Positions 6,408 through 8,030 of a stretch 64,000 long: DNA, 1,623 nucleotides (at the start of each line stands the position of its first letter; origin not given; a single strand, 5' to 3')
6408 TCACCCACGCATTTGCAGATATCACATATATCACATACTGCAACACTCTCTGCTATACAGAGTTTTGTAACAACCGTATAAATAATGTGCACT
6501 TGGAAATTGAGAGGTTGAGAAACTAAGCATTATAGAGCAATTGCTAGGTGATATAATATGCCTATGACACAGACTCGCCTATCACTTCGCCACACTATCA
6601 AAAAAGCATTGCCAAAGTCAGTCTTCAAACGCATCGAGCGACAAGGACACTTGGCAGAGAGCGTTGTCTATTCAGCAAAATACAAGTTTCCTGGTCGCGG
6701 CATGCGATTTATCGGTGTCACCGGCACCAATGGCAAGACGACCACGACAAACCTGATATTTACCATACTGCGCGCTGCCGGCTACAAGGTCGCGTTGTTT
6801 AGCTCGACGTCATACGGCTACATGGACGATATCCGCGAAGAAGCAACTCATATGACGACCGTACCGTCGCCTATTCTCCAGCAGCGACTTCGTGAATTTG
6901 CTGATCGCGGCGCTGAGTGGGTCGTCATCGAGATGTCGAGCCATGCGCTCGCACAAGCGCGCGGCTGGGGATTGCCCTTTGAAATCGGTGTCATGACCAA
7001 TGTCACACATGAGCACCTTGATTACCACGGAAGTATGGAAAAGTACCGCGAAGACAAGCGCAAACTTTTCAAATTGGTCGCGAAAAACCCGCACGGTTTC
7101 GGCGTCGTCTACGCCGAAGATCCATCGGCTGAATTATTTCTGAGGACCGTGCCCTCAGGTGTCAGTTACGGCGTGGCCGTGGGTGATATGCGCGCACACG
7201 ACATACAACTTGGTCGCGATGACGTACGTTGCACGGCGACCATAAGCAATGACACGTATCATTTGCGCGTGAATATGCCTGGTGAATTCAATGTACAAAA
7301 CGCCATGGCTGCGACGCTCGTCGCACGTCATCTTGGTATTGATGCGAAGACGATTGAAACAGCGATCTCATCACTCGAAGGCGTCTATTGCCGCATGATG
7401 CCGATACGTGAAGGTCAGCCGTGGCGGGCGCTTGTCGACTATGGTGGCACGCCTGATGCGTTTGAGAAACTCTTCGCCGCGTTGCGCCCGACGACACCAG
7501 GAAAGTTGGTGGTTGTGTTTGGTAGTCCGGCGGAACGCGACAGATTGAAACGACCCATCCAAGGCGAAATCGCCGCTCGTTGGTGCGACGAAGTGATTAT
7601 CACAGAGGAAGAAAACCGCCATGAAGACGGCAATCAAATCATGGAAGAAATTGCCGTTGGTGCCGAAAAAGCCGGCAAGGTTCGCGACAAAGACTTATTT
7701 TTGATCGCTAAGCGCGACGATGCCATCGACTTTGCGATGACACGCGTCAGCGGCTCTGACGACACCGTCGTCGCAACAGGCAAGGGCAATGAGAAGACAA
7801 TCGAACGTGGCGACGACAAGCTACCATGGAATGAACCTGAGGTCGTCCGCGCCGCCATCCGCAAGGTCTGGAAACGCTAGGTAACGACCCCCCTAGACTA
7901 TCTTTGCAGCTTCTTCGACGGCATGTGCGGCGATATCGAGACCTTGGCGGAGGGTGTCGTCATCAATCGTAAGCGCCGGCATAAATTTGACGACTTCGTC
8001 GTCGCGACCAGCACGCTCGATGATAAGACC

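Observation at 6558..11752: Aspartate-to-2,4-diaminobutyrate gene set (ask-asd plus an EctB-type transaminase) next to a MurE-like ligase with an altered DAP-recognition motif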

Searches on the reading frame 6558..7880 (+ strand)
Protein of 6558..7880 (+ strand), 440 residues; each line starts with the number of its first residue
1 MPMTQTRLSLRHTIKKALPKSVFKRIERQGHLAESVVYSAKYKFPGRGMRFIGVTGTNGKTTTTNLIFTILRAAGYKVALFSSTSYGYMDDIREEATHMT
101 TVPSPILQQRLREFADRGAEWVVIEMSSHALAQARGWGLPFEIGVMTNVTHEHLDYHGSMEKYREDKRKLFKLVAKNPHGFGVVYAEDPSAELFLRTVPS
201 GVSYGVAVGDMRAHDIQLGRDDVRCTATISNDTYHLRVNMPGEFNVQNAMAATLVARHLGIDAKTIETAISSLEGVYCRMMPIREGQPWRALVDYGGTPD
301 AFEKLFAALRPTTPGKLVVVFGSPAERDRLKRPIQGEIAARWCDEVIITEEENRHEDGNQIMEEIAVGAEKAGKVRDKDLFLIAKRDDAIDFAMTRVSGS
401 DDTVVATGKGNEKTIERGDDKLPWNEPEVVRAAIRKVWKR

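Call 3: search_protein_families(library=pfam, proteins=[window:6558-7880:+])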
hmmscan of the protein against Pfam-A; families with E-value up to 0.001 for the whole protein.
window:6558-7880:+ (440 aa): 2 families
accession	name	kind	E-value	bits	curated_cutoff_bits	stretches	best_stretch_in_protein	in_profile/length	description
PF08245.18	Mur_ligase_M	-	7.5e-44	150.5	24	1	54-256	1-200/200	Mur ligase middle domain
PF02875.26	Mur_ligase_C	-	2.5e-22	80.5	28.4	1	279-410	2-127/127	Mur ligase, glutamate ligase domain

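Call 4: search_protein_families(library=ncbifam, proteins=[window:6558-7880:+])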
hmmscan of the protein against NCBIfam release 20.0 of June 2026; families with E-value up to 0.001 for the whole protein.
window:6558-7880:+ (440 aa): 30 families (the best 25 are shown)
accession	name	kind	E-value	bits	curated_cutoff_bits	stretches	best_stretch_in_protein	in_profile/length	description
TIGR01085.1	murE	subfamily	2e-105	353.5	257.3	1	32-434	68-471/472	UDP-N-acetylmuramyl-tripeptide synthetase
NF001126.0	PRK00139.1-4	equivalog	5.3e-96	322.1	373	1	28-436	83-484/486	UDP-N-acetylmuramoyl-L-alanyl-D-glutamate--2,6-diaminopimelate ligase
NF001124.0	PRK00139.1-2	equivalog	2.1e-91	307.2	476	1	42-437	104-495/500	UDP-N-acetylmuramoyl-L-alanyl-D-glutamate--2,6-diaminopimelate ligase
NF008896.0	PRK11929.1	equivalog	3.8e-87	293.1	1023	1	37-436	100-500/965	bifunctional UDP-N-acetylmuramoyl-L-alanyl-D-glutamate--2,6-diaminopimelate ligase MurE/UDP-N-acetylmuramoyl-tripeptide--D-alanyl-D-alanine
NF001123.0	PRK00139.1-1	equivalog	4.7e-74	249.8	586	1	35-433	93-488/493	UDP-N-acetylmuramoyl-L-alanyl-D-glutamate--2,6-diaminopimelate ligase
NF010628.0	PRK14022.1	equivalog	2.6e-56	191.3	536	1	33-412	95-458/483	UDP-N-acetylmuramoyl-L-alanyl-D-glutamate--L-lysine ligase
NF001130.0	PRK00139.2-4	equivalog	3.5e-38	131.6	715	2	210-426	293-502/516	UDP-N-acetylmuramoyl-L-alanyl-D-glutamate--2,6-diaminopimelate ligase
NF001129.0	PRK00139.2-3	equivalog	1.3e-30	106.4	762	1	32-428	101-508/517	UDP-N-acetylmuramoyl-L-alanyl-D-glutamate--2,6-diaminopimelate ligase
TIGR01082.1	murC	equivalog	9.7e-30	104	335.1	2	142-414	169-443/449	UDP-N-acetylmuramate--L-alanine ligase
TIGR01087.1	murD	equivalog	2.4e-29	102.7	211.95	2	114-285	146-313/441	UDP-N-acetylmuramoyl-L-alanine--D-glutamate ligase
NF010623.0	PRK14016.1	subfamily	3.7e-29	101.5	877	1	52-412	483-854/871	cyanophycin synthetase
TIGR02068.2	cya_phycin_syn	equivalog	9.8e-28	96.6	850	1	52-407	482-847/862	cyanophycin synthetase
NF001131.0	PRK00139.2-5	equivalog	6.3e-25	87.9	1000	1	33-412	93-460/483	UDP-N-acetylmuramoyl-L-alanyl-D-glutamate--2,6-diaminopimelate ligase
NF001127.0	PRK00139.2-1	equivalog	2.5e-23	82.6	997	2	28-166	88-230/520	UDP-N-acetylmuramoyl-L-alanyl-D-glutamate--2,6-diaminopimelate ligase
NF053646.1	pMurD1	equivalog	2.8e-23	82.3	610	2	139-371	183-408/465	pseudomurein biosynthesis peptide ligase pMurD1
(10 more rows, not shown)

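Call 9: find_homologous_proteins(query=window:6558-7880:+)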
Query window:6558-7880:+ (440 aa): 5310 proteins with E <= 0.001 among 8000 candidates; the best 120 are listed.
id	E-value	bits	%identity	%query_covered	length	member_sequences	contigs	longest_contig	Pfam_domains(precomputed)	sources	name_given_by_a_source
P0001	5.2e-295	996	100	100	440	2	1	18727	PF02875.27,PF08245.19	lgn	-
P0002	1.5e-256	869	87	98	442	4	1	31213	PF02875.27,PF08245.19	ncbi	-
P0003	3.1e-248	842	86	97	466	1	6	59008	PF02875.27,PF08245.19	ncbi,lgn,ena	-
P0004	7.1e-246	834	84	98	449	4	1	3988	PF02875.27,PF08245.19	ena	-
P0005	3.7e-245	831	84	98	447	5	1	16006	PF02875.27,PF08245.19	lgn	-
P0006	2.4e-186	638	65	98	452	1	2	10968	PF02875.27,PF08245.19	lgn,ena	-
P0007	6.1e-186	636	65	99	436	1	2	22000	PF02875.27,PF08245.19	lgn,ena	-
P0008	9.9e-186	636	65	98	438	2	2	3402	PF02875.27,PF08245.19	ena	-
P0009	1.3e-185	635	65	98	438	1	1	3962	PF02875.27,PF08245.19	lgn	-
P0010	1.1e-184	632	65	98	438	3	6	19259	PF02875.27,PF08245.19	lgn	-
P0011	1.8e-183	628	64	100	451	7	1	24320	PF02875.27,PF08245.19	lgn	-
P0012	2.1e-183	628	64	98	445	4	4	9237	PF02875.27,PF08245.19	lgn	-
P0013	4.4e-182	624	63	98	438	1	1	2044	PF02875.27,PF08245.19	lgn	-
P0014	5.8e-182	623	64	98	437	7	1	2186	PF02875.27,PF08245.19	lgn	-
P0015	1.5e-180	619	63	98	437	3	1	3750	PF02875.27,PF08245.19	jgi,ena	-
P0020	4.5e-174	597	63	97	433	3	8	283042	PF02875.27,PF08245.19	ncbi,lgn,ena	-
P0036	5.9e-153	528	55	98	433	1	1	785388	PF02875.27,PF08245.19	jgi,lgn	-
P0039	7.9e-152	524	55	98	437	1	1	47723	PF02875.27,PF08245.19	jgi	jgi:UDP-N-acetylmuramoyl-L-alanyl-D-glutamate--2,6-diaminopimelate ligase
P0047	7.0e-151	521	53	98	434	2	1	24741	PF02875.27,PF08245.19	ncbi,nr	ncbi:UDP-N-acetylmuramoyl-L-alanyl-D-glutamate--2,6-diaminopimelate ligase [Candidatus Saccharibacte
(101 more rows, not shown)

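Call 10: search_solved_structures(query=window:6558-7880:+, show_alignments=3)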
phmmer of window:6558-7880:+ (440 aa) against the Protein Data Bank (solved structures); distinct sequences matched with E-value up to 0.001: 56.
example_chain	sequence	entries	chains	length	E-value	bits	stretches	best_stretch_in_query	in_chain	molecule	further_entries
4bub_A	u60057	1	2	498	3.1e-55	190.8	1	34-436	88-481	UDP-N-ACETYLMURAMOYL-L-ALANYL-D-GLUTAMATE--LD-LYSINE LIGASE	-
8g6p_A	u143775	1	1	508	7.2e-54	186.3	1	41-433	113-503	UDP-N-acetylmuramoyl-L-alanyl-D-glutamate--2,6-diaminopimelate ligase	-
8w9z_N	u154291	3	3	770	4e-50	174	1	35-434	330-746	UDP-N-acetylmuramoyl-L-alanyl-D-glutamate--2, 6-diaminopimelate ligase-like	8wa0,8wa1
2wtz_A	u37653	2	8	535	9e-49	169.5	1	40-435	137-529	UDP-N-ACETYLMURAMOYL-L-ALANYL-D-GLUTAMATE--2,6-DIAMINOPIMELATE LIGASE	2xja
7d27_A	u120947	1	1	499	3.4e-46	161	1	48-420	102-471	UDP-N-acetylmuramoyl-L-alanyl-D-glutamate--2,6-diaminopimelate ligase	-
4c12_A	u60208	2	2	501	5e-46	160.5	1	17-427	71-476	UDP-N-ACETYLMURAMOYL-L-ALANYL-D-GLUTAMATE--L-LYSINE LIGASE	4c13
1e8c_A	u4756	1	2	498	2.8e-44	154.7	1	40-428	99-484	UDP-N-ACETYLMURAMOYLALANYL-D-GLUTAMATE--2,6-DIAMINOPIMELATE LIGASE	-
7b6o_A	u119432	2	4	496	2.8e-44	154.7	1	40-427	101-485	UDP-N-acetylmuramoyl-L-alanyl-D-glutamate-2,6-diaminopimelate ligase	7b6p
7b53_A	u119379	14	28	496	3e-44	154.6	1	40-427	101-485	UDP-N-acetylmuramoyl-L-alanyl-D-glutamate--2,6-diaminopimelate ligase | UDP-N-acetylmuramoyl-L-alanyl-D-glutamate-2,6-diaminopimelate ligase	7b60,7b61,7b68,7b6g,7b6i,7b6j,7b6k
8r5o_Q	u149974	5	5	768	3.3e-42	147.9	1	37-435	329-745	PAP11 | PAP11, MurE-like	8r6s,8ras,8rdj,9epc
8qma_O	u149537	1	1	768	6.3e-42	147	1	37-435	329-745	PAP11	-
8f5d_A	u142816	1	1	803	7.8e-42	146.7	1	42-434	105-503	Multifunctional fusion protein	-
8xzv_J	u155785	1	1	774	8.7e-39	136.6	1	36-369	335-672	MurE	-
7wac_A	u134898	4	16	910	1.9e-19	72.9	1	49-354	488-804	Cyanophycin synthase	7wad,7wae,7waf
7lg5_A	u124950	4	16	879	1.9e-13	53.1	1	50-355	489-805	Cyanophycin synthase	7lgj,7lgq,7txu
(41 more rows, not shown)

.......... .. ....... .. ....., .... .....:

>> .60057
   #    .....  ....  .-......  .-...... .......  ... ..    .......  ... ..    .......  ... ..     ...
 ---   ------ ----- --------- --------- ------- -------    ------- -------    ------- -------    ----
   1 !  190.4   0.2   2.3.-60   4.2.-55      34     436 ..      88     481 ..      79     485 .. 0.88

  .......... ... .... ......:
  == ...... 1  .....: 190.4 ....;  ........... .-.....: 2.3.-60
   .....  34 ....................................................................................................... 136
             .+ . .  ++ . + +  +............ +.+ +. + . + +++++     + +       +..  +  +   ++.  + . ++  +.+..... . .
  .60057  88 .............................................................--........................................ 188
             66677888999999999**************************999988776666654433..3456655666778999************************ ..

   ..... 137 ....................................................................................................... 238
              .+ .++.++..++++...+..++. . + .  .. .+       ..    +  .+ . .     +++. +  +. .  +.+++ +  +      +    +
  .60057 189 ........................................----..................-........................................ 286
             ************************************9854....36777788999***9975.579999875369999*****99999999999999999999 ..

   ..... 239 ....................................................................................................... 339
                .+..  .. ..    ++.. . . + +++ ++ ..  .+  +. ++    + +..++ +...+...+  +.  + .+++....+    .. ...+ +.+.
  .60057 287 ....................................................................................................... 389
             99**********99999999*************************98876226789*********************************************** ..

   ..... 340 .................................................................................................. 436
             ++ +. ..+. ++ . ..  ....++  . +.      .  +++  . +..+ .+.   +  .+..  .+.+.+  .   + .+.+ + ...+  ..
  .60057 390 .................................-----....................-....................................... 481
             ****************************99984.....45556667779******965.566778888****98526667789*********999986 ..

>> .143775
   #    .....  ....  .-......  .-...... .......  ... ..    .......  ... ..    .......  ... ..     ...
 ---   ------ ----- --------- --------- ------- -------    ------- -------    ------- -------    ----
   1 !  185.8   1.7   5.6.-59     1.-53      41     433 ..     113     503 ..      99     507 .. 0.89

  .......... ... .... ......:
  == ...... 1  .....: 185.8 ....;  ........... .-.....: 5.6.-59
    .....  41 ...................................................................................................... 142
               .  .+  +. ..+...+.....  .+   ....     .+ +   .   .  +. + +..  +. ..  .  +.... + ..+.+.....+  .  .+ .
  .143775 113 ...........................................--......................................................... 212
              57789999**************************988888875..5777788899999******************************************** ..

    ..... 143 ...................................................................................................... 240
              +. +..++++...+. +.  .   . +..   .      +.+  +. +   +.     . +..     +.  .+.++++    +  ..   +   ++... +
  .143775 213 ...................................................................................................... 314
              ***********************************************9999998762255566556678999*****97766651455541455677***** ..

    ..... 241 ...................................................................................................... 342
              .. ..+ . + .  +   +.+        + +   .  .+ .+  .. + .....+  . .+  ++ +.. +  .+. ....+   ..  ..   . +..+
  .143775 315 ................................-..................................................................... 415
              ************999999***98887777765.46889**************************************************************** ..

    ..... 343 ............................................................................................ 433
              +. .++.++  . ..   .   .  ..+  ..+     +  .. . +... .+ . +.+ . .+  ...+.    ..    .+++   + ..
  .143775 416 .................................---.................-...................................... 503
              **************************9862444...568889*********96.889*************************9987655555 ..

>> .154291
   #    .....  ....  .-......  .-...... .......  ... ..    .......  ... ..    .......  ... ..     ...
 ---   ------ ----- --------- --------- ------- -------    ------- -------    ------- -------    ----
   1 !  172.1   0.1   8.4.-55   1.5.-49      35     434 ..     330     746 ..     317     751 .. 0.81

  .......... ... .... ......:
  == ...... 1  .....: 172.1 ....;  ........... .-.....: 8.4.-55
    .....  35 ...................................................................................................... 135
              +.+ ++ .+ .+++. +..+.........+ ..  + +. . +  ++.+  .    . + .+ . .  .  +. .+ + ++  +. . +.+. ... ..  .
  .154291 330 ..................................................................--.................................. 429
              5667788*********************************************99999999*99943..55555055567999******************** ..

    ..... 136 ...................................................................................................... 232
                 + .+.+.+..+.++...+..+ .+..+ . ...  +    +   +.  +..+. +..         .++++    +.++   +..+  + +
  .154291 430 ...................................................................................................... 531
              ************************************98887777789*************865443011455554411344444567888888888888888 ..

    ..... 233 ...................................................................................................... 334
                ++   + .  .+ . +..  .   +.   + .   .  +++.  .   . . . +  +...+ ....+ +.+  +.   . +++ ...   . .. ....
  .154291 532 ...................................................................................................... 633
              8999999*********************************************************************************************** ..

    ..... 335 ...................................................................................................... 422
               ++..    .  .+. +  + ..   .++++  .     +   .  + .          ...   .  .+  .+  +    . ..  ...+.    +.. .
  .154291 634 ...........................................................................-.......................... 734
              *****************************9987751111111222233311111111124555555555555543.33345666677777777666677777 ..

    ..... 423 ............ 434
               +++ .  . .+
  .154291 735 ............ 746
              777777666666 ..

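Call 13: find_encoding_contigs(protein=P0003, flank=10000, max_places=3)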
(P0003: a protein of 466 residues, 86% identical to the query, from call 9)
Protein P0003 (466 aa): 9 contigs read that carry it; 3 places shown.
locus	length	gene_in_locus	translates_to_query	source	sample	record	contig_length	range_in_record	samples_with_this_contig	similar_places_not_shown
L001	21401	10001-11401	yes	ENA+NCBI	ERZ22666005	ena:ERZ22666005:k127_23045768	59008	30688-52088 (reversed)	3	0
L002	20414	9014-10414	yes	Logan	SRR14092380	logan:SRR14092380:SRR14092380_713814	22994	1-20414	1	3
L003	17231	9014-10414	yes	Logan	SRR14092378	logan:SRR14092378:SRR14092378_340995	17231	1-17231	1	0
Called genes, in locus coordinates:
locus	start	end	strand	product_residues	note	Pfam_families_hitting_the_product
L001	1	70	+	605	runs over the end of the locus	PF00005:ABC_tran, PF02463:SMC_N (weak), PF13304:AAA_21 (faint)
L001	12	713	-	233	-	-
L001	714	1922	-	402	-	PF03065:Glyco_hydro_57, PF01522:Polysacc_deac_1 (weak)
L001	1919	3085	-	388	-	PF08323:Glyco_transf_5, PF13439:Glyco_transf_4, PF13579:Glyco_trans_4_4, PF20706:GT4-conflict, PF00534:Glycos_transf_1, PF13692:Glyco_trans_1_4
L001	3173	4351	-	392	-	PF07992:Pyr_redox_2, PF13450:NAD_binding_8 (faint), PF13454:NAD_binding_9 (faint), PF00070:Pyr_redox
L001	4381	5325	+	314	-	PF00116:COX2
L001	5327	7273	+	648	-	PF00115:COX1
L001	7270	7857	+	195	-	PF00510:COX3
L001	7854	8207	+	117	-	PF03626:COX4_pro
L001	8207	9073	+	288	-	PF01040:UbiA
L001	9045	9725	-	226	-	-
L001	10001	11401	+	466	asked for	PF08245:Mur_ligase_M, PF02875:Mur_ligase_C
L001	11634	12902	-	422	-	PF00202:Aminotran_3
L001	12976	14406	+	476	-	PF00696:AA_kinase, PF13840:ACT_7 (weak), PF01842:ACT (faint), PF22468:ACT_9, PF13840:ACT_7, PF22468:ACT_9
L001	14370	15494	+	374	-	PF01118:Semialdhyde_dh, PF02774:Semialdhyde_dhC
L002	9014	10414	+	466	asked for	PF08245:Mur_ligase_M, PF02875:Mur_ligase_C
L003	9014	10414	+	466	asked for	PF08245:Mur_ligase_M, PF02875:Mur_ligase_C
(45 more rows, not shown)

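Call 14: find_encoding_contigs(protein=P0020, flank=10000, max_places=2)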
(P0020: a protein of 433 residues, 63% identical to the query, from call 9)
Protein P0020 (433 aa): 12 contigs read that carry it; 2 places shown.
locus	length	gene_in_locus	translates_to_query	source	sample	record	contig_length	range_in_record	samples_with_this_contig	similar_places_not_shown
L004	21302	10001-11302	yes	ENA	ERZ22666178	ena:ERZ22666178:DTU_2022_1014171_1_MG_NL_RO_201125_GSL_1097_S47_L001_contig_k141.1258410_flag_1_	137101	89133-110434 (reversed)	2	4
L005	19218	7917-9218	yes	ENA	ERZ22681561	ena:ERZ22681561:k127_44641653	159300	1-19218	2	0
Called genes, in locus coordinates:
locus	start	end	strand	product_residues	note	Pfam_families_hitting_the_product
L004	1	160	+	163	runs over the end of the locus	PF00293:NUDIX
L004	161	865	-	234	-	-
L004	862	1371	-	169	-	-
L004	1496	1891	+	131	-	PF11969:DcpS_C, PF01230:HIT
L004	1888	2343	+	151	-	PF02590:SPOUT_MTase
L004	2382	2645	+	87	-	PF02604:PhdYeFM_antitox (weak)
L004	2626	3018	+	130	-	PF01850:PIN, PF13470:PIN_3 (weak)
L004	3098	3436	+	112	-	-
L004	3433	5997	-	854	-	PF00133:tRNA-synt_1, PF09334:tRNA-synt_1g, PF13603:tRNA-synt_1_2, PF09334:tRNA-synt_1g, PF08264:Anticodon_1, PF10458:Val_tRNA-synt_C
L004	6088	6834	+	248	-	-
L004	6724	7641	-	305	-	PF13480:Acetyltransf_6, PF02388:FemAB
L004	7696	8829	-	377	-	PF00294:PfkB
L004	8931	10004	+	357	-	PF08245:Mur_ligase_M (weak), PF02875:Mur_ligase_C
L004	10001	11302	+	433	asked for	PF08245:Mur_ligase_M, PF02875:Mur_ligase_C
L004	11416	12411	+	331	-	-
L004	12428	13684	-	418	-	PF00202:Aminotran_3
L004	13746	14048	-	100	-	-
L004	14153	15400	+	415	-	PF02388:FemAB, PF13480:Acetyltransf_6 (faint)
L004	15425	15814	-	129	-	-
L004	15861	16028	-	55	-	-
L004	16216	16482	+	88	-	PF00166:Cpn10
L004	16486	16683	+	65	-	PF28423:Epiregulin_C (weak)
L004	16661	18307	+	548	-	PF00118:Cpn60_TCP1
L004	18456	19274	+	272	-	-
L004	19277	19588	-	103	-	-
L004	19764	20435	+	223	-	-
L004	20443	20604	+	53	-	-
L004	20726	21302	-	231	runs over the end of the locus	PF13310:Virulence_RhuM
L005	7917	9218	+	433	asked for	PF08245:Mur_ligase_M, PF02875:Mur_ligase_C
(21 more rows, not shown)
